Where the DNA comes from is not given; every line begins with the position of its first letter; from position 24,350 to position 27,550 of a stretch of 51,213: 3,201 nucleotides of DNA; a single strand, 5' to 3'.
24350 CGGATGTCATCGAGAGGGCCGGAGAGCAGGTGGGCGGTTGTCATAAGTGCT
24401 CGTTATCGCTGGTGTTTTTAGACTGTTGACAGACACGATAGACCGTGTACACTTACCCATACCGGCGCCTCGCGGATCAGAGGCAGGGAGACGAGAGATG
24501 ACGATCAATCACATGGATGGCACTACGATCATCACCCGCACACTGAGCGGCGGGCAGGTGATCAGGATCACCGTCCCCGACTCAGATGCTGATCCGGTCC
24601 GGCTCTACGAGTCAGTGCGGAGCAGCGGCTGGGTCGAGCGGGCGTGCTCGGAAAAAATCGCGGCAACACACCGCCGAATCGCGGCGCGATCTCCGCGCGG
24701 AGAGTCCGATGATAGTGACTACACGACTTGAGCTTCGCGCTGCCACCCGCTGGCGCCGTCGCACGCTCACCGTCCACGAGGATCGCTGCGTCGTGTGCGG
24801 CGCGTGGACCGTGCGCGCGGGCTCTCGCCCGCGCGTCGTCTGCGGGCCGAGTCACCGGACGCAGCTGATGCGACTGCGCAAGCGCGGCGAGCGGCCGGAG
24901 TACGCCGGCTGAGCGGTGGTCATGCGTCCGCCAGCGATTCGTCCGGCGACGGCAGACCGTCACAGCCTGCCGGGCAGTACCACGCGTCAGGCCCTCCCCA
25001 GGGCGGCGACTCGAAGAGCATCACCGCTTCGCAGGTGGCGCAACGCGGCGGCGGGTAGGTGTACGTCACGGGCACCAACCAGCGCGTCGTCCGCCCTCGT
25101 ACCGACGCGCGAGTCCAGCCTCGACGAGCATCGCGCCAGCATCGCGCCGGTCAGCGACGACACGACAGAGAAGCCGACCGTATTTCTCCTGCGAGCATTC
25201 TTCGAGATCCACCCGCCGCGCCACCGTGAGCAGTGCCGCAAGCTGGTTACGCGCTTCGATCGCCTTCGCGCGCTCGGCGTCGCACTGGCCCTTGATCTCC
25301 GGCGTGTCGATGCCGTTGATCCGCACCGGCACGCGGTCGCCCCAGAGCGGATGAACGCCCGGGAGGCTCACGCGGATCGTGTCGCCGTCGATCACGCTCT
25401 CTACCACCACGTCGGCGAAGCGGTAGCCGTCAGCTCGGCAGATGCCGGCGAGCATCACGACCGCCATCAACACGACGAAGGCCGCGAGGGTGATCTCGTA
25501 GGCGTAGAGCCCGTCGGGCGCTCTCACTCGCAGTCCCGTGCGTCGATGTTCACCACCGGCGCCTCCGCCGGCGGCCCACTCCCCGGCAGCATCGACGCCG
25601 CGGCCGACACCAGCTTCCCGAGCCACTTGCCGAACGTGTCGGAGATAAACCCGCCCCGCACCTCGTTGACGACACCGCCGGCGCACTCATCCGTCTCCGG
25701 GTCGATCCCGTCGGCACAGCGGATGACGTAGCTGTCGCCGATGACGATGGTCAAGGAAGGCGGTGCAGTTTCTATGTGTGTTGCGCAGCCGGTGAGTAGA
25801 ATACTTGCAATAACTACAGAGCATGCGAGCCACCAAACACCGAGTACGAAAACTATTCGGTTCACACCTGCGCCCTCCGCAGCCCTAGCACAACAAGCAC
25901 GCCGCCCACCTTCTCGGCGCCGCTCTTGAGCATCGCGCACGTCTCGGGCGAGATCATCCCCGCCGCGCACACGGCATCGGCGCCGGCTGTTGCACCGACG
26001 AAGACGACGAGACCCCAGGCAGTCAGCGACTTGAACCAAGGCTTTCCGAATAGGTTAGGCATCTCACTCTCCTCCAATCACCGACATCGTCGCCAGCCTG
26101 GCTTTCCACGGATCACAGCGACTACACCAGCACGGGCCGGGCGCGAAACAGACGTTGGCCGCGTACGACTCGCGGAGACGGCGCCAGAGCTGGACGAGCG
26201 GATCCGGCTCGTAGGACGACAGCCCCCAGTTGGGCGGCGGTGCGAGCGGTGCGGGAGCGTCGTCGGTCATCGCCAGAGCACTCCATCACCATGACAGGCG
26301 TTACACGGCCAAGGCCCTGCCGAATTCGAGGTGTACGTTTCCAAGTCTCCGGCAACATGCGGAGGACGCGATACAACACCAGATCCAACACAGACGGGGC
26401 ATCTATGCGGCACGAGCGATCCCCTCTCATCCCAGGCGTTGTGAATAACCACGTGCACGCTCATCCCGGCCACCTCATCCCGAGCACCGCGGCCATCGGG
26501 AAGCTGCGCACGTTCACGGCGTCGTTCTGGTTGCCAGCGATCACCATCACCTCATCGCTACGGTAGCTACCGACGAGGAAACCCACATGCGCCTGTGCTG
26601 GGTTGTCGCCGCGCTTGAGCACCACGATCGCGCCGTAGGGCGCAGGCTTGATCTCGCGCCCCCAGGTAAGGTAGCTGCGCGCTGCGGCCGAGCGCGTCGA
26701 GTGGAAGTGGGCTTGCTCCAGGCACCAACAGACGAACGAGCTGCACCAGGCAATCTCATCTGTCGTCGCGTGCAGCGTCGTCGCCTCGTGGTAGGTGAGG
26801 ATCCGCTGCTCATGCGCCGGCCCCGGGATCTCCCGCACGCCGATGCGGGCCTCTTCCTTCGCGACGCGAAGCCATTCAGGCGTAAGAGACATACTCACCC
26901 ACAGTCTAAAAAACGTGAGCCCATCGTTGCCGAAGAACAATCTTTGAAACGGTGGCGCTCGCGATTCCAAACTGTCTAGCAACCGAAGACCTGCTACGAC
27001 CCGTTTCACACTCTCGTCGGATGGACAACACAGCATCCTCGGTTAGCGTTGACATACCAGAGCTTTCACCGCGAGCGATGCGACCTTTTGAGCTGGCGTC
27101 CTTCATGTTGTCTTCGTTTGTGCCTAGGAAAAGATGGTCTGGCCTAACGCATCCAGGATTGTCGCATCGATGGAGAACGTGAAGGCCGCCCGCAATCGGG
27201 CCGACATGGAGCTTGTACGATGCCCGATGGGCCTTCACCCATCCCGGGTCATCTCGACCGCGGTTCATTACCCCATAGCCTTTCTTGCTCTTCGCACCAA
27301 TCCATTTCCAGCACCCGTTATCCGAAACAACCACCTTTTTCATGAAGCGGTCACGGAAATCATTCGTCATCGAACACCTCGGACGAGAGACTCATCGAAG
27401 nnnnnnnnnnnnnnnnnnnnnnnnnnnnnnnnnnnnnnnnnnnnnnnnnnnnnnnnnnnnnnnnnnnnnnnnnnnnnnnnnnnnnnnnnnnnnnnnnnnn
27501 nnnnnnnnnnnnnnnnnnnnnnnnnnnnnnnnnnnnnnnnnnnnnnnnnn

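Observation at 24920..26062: Holin-like gene, lipoprotein, membrane-anchored SNase-type nuclease and Zn-ribbon gene chained by GTGA overlaps at the end of the late operon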

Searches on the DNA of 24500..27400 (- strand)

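Call 11: search_dna_similar(query=window:24500-27400:-, collection=phages, mode=distant, max_rows=20)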
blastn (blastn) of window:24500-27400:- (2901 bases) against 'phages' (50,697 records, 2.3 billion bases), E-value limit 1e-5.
Records with a match: 2; places in all: 2; records where one place covers at least 80% of the query: 0.
Best place of each record, by identity: 60-80% 2.
By first word of the organism name: Xanthomonas 2.
By host as written in the record: Xanthomonas citri 2.
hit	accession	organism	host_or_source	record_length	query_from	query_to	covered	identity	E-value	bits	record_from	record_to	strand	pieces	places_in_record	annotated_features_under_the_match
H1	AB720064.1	Xanthomonas citri phage CP2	Xanthomonas citri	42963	184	333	5%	72.4%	2e-9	72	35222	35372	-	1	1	hypothetical protein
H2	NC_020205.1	Xanthomonas citri phage CP2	Xanthomonas citri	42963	184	333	5%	72.4%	2e-9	72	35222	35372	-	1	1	endonuclease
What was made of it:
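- Tried and rejected: DNA search of the region hit only the HNH gene of Xanthomonas phage CP2 (call 11).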

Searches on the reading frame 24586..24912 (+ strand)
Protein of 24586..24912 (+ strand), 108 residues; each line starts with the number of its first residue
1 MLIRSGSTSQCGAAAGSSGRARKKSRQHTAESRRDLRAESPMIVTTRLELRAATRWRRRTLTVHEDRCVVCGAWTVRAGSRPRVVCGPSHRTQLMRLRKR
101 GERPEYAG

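Call 9: search_protein_families(library=pfam, max_evalue=1, proteins=[window:24586-24912:+])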
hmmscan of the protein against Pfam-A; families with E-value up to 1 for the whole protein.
window:24586-24912:+ (108 aa): 1 family
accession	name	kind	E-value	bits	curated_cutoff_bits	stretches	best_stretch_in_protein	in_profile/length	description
PF03284.19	PHZA_PHZB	-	0.018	14.9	24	1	24-88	4-64/162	Phenazine biosynthesis protein A/B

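Call 10: search_protein_families(library=phrogs, max_evalue=0.1, proteins=[window:24586-24912:+])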
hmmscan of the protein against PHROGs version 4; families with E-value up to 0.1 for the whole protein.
window:24586-24912:+ (108 aa): 1 family
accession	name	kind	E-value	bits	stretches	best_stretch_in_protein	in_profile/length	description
phrog_12986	-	unknown function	0.007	17.5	1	65-103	6-43/130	-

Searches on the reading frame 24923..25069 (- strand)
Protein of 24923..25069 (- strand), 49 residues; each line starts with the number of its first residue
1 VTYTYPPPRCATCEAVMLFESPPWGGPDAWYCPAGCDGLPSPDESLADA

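Call 9: search_protein_families(library=pfam, max_evalue=1, proteins=[window:24923-25069:-])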
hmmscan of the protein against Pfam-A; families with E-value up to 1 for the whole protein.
seq(49 aa): 1 family
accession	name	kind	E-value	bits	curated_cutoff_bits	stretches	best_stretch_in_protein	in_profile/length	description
PF09445.16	Methyltransf_15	-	0.067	13.2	22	1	12-28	69-85/165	RNA cap guanine-N2 methyltransferase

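Call 10: search_protein_families(library=phrogs, max_evalue=0.1, proteins=[window:24923-25069:-])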
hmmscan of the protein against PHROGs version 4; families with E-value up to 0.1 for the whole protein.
seq(49 aa): 0 families

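Call 39: search_protein_families(library=ncbifam, max_evalue=0.1, proteins=[window:24923-25069:-])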
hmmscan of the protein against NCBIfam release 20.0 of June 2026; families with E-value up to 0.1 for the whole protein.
seq(49 aa): 0 families

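Call 40: search_protein_families(library=padloc, max_evalue=0.01, proteins=[window:24923-25069:-])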
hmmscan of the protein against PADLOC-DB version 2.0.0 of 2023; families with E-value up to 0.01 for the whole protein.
seq(49 aa): 0 families
